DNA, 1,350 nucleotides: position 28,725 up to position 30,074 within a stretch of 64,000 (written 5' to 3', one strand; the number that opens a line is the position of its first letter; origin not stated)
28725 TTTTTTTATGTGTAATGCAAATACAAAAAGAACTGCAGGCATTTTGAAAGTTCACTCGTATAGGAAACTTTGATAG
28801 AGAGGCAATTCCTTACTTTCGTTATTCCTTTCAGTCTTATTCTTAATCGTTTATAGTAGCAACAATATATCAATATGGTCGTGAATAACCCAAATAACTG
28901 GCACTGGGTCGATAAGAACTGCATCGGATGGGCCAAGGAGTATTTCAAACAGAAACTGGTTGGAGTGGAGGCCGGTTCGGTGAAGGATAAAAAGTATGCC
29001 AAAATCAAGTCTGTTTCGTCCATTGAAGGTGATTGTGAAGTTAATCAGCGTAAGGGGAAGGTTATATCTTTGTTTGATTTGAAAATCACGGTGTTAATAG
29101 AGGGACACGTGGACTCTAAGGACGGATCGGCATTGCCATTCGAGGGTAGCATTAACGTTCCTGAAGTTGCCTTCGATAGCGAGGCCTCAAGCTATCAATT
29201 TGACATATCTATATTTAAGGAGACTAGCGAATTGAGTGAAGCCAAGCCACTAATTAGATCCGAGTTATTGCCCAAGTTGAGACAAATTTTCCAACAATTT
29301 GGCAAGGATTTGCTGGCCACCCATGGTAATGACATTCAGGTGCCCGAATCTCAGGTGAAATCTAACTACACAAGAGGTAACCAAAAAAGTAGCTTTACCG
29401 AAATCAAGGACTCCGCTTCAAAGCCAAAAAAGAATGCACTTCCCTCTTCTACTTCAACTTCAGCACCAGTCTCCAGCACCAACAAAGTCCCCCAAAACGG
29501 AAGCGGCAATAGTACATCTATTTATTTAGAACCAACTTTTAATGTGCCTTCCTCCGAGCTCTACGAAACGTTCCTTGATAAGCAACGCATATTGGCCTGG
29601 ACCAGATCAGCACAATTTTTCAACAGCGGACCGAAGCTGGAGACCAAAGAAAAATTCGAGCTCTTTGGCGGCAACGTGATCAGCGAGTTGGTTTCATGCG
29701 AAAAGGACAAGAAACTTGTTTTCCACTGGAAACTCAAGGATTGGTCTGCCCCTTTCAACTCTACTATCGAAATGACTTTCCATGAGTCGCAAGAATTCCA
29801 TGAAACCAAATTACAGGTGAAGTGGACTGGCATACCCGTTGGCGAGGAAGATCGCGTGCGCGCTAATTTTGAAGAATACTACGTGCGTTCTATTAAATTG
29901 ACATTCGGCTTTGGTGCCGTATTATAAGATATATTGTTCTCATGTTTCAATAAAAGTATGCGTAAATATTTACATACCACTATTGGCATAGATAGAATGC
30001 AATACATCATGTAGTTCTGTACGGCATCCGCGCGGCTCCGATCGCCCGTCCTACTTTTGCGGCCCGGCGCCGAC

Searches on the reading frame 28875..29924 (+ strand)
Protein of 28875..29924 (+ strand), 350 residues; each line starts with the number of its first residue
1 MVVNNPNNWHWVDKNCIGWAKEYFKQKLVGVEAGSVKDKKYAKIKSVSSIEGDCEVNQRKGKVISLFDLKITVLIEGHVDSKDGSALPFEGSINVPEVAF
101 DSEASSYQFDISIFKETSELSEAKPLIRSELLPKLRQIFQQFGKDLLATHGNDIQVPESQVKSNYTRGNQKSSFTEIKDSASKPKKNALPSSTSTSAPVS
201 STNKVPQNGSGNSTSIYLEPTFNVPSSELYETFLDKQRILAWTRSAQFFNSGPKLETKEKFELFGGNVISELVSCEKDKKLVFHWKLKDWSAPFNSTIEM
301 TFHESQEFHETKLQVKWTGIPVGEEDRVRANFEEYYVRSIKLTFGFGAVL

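Call 11: find_homologous_proteins(query=window:28875-29924:+, max_evalue=1e-40)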
Query window:28875-29924:+ (350 aa): 642 proteins with E <= 1e-40 among 2110 candidates; the best 120 are listed.
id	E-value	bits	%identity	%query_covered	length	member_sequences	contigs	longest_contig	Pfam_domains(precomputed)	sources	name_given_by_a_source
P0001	6.6e-227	770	99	100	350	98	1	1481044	PF08327.18,PF09229.18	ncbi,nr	ncbi:BAL_1a_G0010460.mRNA.1.CDS.1 [Saccharomyces cerevisiae]|nr:BAL_1a_G0010460.mRNA.1.CDS.1 [Saccha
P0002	4.0e-205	699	90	100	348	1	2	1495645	PF08327.18,PF09229.18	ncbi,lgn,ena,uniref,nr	ncbi:hypothetical protein SMKI_04G4260 [Saccharomyces mikatae IFO 1815]|uniref:Activator of Hsp90 AT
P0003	1.4e-199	680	86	100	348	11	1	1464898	PF08327.18,PF09229.18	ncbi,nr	ncbi:hypothetical protein SKDZ_04G4230 [Saccharomyces kudriavzevii ZP591]|nr:hypothetical protein SK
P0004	7.2e-197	671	84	100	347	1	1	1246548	PF08327.18,PF09229.18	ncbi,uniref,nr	ncbi:aha1p [Saccharomyces arboricola H-6]|uniref:Aha1p n=1 Tax=Saccharomyces arboricola (strain H-6 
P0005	1.3e-195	667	85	100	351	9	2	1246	PF08327.18,PF09229.18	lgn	-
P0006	1.5e-139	483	62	100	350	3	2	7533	PF08327.18,PF09229.18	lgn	-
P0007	3.1e-139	482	64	100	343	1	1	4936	PF08327.18,PF09229.18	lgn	-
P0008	3.2e-138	479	60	100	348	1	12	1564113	PF08327.18,PF09229.18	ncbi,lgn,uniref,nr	ncbi:LAFE_0H05600g1_1 [Lachancea fermentati]|uniref:LAFE_0H05600g1_1 n=1 Tax=Lachancea fermentati Ta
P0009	4.9e-138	478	62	100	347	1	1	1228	PF08327.18,PF09229.18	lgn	-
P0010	1.5e-137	477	62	100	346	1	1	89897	PF08327.18,PF09229.18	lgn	-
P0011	7.6e-136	471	61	100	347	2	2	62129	PF08327.18,PF09229.18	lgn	-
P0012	1.3e-135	470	62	100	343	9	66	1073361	PF08327.18,PF09229.18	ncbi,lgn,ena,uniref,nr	ncbi:Aha1p TDEL_0F05480 [Torulaspora delbrueckii]|uniref:Activator of Hsp90 ATPase AHSA1-like N-term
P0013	1.3e-135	470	62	100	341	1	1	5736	PF08327.18,PF09229.18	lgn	-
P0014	2.1e-134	466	59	100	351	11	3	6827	PF08327.18,PF09229.18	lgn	-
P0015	2.7e-134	466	60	100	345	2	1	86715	PF08327.18,PF09229.18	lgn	-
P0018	3.9e-134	465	62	100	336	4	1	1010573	PF08327.18,PF09229.18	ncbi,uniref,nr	ncbi:hypothetical protein ZYGR_0A04130 [Zygosaccharomyces rouxii]|uniref:Activator of Hsp90 ATPase A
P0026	1.3e-129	450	59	100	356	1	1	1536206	PF08327.18,PF09229.18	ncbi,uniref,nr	ncbi:Aha1p NDAI_0C04850 [Naumovozyma dairenensis CBS 421]|uniref:Activator of Hsp90 ATPase AHSA1-lik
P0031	9.8e-127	441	57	100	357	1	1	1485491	PF08327.18,PF09229.18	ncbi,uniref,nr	ncbi:hypothetical protein KAFR_0B06350 [Kazachstania africana CBS 2517]|uniref:Activator of Hsp90 AT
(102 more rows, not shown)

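Call 12: find_encoding_contigs(protein=P0002, flank=6000, max_places=2)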
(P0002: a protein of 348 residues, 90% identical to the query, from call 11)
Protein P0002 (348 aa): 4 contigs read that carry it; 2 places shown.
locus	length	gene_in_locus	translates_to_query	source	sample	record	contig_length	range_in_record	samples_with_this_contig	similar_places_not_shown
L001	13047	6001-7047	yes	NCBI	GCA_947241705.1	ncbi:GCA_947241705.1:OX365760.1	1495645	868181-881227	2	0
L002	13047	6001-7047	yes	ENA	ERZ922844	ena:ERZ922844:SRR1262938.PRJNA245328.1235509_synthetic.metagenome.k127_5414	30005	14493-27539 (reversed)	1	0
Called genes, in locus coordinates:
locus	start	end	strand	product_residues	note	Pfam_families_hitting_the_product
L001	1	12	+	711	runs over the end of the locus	PF00483:NTP_transferase, PF00132:Hexapep (faint), PF24894:Hexapep_GlmU (weak), PF25084:LbH_EIF2B, PF25087:GMPPB_C, PF02020:W2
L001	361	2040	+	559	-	PF00118:Cpn60_TCP1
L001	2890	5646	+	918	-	-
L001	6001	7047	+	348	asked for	PF09229:Aha1_N, PF08327:AHSA1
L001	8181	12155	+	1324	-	PF00096:zf-C2H2 (faint), PF13465:zf-H2C2_2 (weak), PF13894:zf-C2H2_4 (faint)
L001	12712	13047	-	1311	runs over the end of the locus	PF08605:Rad9_Rad53_bind, PF00533:BRCT (weak)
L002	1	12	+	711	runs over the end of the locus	PF00483:NTP_transferase, PF00132:Hexapep (faint), PF24894:Hexapep_GlmU (weak), PF25084:LbH_EIF2B, PF25087:GMPPB_C, PF02020:W2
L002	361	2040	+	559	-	PF00118:Cpn60_TCP1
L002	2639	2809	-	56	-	-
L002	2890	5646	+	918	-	-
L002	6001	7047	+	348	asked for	PF09229:Aha1_N, PF08327:AHSA1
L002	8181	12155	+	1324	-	PF00096:zf-C2H2 (faint), PF13465:zf-H2C2_2 (weak), PF13894:zf-C2H2_4 (faint)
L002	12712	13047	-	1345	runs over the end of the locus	PF08605:Rad9_Rad53_bind, PF00533:BRCT (weak)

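Call 13: find_encoding_contigs(protein=P0003, flank=6000, max_places=2)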
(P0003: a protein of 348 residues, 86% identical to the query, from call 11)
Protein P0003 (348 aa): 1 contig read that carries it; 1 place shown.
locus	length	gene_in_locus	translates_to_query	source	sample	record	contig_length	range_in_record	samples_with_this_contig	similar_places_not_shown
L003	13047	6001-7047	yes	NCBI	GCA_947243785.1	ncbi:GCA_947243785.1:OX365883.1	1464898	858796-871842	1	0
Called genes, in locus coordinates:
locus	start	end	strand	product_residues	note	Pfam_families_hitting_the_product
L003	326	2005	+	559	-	PF00118:Cpn60_TCP1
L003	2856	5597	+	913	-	PF00172:Zn_clus, PF11951:Fungal_trans_2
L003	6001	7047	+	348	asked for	PF09229:Aha1_N, PF08327:AHSA1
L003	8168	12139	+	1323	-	PF00096:zf-C2H2 (faint), PF13465:zf-H2C2_2 (faint)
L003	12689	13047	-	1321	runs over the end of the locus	PF08605:Rad9_Rad53_bind, PF00533:BRCT (weak)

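Call 14: find_encoding_contigs(protein=P0004, flank=6000, max_places=2)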
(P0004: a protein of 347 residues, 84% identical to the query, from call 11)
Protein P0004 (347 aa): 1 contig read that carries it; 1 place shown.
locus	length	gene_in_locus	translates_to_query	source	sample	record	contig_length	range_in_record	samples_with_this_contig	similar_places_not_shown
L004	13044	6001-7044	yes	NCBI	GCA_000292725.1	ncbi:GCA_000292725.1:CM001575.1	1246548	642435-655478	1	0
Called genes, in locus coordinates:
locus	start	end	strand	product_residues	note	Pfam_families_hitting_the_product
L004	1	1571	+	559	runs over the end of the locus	PF00118:Cpn60_TCP1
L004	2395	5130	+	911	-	PF00172:Zn_clus, PF11951:Fungal_trans_2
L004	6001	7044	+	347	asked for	PF09229:Aha1_N, PF08327:AHSA1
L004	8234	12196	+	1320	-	PF00096:zf-C2H2 (faint), PF13465:zf-H2C2_2 (weak), PF13894:zf-C2H2_4 (faint)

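Call 16: list_cluster_members(proteins=[P0001, P0005])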
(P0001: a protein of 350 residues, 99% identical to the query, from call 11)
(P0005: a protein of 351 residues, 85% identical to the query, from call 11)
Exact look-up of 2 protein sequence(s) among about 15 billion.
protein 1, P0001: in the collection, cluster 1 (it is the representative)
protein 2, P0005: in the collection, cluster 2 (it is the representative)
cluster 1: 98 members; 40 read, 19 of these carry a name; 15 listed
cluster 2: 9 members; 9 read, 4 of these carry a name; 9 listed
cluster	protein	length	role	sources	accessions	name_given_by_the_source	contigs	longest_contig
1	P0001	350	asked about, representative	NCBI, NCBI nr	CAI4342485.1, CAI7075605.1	BAL_1a_G0010460.mRNA.1.CDS.1 [Saccharomyces cerevisiae]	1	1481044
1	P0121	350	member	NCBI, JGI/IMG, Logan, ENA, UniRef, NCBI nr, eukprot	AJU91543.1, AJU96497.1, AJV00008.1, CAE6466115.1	CIC_collapsed_G0010860.mRNA.1.CDS.1 [Saccharomyces cerevisiae] | activator of HSP90 ATPase | Hsp90 co-chaperone AHA1 n=2 Tax=Saccharomyces cerevisiae TaxID=4932 RepID=AHA1_YEAST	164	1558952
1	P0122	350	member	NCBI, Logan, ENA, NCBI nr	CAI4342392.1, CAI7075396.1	BHH_G0010730.mRNA.1.CDS.1 [Saccharomyces cerevisiae]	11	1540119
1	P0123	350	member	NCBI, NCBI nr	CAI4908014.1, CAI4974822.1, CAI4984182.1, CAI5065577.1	ANL_collapsed_G0010620.mRNA.1.CDS.1 [Saccharomyces cerevisiae] | ANL_HP_G0185440.mRNA.1.CDS.1 [Saccharomyces cerevisiae]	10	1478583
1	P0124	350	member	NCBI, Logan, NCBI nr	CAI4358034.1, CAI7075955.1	BCE_3a_G0010880.mRNA.1.CDS.1 [Saccharomyces cerevisiae]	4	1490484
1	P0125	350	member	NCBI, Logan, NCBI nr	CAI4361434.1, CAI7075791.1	APG_G0010990.mRNA.1.CDS.1 [Saccharomyces cerevisiae]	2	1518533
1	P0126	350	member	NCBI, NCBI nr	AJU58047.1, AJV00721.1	Aha1p [Saccharomyces cerevisiae YJM189]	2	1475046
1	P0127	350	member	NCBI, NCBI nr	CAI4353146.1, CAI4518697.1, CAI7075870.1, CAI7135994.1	BAQ_1a_G0010800.mRNA.1.CDS.1 [Saccharomyces cerevisiae]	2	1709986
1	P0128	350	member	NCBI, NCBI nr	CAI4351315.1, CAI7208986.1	CLN_G0010750.mRNA.1.CDS.1 [Saccharomyces cerevisiae]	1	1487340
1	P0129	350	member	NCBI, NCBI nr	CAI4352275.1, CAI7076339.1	BDN_1c_G0010600.mRNA.1.CDS.1 [Saccharomyces cerevisiae]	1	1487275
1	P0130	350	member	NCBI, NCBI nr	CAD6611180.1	HN1_G0045510.mRNA.1.CDS.1 [Saccharomyces cerevisiae]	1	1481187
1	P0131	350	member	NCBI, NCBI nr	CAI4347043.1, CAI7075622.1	BCN_G0011070.mRNA.1.CDS.1 [Saccharomyces cerevisiae]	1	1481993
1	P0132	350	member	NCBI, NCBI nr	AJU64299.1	Aha1p [Saccharomyces cerevisiae YJM428]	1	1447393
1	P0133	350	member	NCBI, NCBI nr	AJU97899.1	Aha1p [Saccharomyces cerevisiae YJM1381]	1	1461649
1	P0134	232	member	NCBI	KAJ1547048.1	Aha1p, partial [Saccharomyces cerevisiae]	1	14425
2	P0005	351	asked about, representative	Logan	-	-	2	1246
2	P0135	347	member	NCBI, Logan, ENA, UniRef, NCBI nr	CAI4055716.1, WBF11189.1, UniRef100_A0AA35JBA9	hypothetical protein N7582_000410 [Saccharomyces uvarum] | Activator of Hsp90 ATPase AHSA1-like N-terminal domain-containing protein n=2 ...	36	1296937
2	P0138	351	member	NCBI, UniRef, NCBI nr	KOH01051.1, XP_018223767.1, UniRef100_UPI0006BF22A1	Aha1p [Saccharomyces eubayanus] | Aha1p n=1 Tax=Saccharomyces eubayanus TaxID=1080349 RepID=UPI0006BF22A1 | AHA1-like protein [Saccharomyces eubayanus]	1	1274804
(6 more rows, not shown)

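Call 18: find_encoding_contigs(protein=P0135, flank=6000, max_places=1)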
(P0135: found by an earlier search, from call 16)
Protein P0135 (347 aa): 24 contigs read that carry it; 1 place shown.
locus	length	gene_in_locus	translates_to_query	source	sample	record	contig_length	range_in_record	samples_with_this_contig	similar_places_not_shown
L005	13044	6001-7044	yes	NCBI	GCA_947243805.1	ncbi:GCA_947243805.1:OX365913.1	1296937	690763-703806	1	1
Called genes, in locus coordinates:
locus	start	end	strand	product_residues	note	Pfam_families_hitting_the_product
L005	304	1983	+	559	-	PF00118:Cpn60_TCP1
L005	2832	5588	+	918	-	PF00172:Zn_clus, PF11951:Fungal_trans_2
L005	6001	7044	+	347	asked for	PF09229:Aha1_N, PF08327:AHSA1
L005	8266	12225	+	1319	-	PF00096:zf-C2H2 (faint), PF13465:zf-H2C2_2 (weak), PF13894:zf-C2H2_4 (faint)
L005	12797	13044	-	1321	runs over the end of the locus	PF08605:Rad9_Rad53_bind, PF00533:BRCT (weak)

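Call 19: find_encoding_contigs(protein=P0138, flank=6000, max_places=1)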
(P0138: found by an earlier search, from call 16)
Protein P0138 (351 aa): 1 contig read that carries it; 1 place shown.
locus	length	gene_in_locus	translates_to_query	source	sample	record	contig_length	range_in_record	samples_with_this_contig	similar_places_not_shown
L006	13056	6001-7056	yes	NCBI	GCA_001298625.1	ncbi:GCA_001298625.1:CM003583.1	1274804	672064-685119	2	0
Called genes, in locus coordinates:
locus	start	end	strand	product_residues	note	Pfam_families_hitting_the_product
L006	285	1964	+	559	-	PF00118:Cpn60_TCP1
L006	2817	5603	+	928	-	PF00172:Zn_clus, PF11951:Fungal_trans_2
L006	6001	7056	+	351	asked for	PF09229:Aha1_N, PF08327:AHSA1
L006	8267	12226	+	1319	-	PF00096:zf-C2H2 (faint), PF13465:zf-H2C2_2 (weak), PF13894:zf-C2H2_4 (faint)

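Call 20: find_encoding_contigs(protein=P0026, flank=6000, max_places=1)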
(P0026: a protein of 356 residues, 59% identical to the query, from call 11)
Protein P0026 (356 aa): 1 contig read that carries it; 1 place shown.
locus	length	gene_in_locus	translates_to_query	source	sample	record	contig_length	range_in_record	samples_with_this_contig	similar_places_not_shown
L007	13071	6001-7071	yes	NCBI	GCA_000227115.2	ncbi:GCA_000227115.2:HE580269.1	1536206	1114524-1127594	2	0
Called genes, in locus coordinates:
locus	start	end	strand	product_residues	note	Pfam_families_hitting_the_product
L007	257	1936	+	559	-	PF00118:Cpn60_TCP1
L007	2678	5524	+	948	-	PF00172:Zn_clus, PF11951:Fungal_trans_2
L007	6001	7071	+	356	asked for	PF09229:Aha1_N, PF08327:AHSA1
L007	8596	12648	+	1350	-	PF00096:zf-C2H2 (faint), PF13894:zf-C2H2_4 (faint), PF13465:zf-H2C2_2 (weak)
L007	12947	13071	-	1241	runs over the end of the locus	PF08605:Rad9_Rad53_bind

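Call 23: find_encoding_contigs(protein=P0012, flank=7000, max_places=1)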
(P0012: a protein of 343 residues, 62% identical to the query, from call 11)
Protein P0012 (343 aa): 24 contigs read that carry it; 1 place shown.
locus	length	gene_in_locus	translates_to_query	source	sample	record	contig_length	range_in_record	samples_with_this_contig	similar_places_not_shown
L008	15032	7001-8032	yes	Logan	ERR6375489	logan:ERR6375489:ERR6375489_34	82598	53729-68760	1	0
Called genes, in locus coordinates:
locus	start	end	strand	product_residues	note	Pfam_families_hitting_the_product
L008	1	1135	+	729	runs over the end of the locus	PF00483:NTP_transferase, PF00132:Hexapep (faint), PF24894:Hexapep_GlmU (weak), PF25084:LbH_EIF2B, PF25087:GMPPB_C, PF02020:W2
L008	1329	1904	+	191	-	PF00025:Arf (weak), PF00071:Ras, PF08477:Roc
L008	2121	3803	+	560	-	PF00118:Cpn60_TCP1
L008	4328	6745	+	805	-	PF00172:Zn_clus, PF11951:Fungal_trans_2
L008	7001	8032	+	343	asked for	PF09229:Aha1_N, PF08327:AHSA1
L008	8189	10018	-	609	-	PF13344:Hydrolase_6, PF13242:Hydrolase_like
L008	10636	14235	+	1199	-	PF00096:zf-C2H2 (faint), PF13465:zf-H2C2_2 (weak), PF13894:zf-C2H2_4 (faint)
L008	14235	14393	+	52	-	-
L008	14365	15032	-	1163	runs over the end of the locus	PF08605:Rad9_Rad53_bind, PF00533:BRCT (weak)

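Call 24: find_encoding_contigs(protein=P0018, flank=7000, max_places=1)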
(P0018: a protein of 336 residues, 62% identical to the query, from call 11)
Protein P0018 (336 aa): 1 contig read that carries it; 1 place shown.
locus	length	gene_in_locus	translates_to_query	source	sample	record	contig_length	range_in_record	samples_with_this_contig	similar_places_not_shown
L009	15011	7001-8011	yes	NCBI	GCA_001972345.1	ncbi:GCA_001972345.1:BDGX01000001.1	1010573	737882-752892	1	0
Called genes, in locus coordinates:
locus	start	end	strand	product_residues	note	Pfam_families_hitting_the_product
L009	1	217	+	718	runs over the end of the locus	PF00483:NTP_transferase, PF25084:LbH_EIF2B, PF00132:Hexapep (weak), PF24894:Hexapep_GlmU (faint), PF25087:GMPPB_C, PF02020:W2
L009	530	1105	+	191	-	PF00025:Arf (weak), PF00071:Ras, PF08477:Roc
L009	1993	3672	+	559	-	PF00118:Cpn60_TCP1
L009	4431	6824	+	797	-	-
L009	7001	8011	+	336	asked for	PF09229:Aha1_N, PF08327:AHSA1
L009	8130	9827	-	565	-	PF13344:Hydrolase_6, PF13242:Hydrolase_like (weak)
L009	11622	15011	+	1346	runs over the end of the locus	PF13465:zf-H2C2_2 (faint), PF00096:zf-C2H2 (faint)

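Call 25: find_encoding_contigs(protein=P0031, flank=7000, max_places=1)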
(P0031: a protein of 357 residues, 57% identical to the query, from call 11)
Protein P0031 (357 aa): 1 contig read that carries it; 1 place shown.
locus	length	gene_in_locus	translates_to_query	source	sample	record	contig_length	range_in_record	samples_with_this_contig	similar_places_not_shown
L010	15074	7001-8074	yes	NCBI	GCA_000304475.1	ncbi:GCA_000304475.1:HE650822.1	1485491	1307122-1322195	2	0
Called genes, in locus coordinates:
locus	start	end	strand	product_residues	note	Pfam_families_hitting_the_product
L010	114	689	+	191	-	PF00025:Arf (weak), PF00071:Ras, PF08477:Roc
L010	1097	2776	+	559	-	PF00118:Cpn60_TCP1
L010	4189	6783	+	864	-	PF00172:Zn_clus, PF11951:Fungal_trans_2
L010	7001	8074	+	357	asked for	PF09229:Aha1_N, PF08327:AHSA1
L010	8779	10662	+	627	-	PF00096:zf-C2H2 (faint), PF13894:zf-C2H2_4 (faint), PF13465:zf-H2C2_2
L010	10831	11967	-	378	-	PF00180:Iso_dh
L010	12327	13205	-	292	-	PF00620:RhoGAP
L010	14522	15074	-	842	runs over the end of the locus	PF00009:GTP_EFTU, PF03144:GTP_EFTU_D2, PF22042:EF-G_D2, PF14492:EFG_III, PF03764:EFG_IV, PF00679:EFG_C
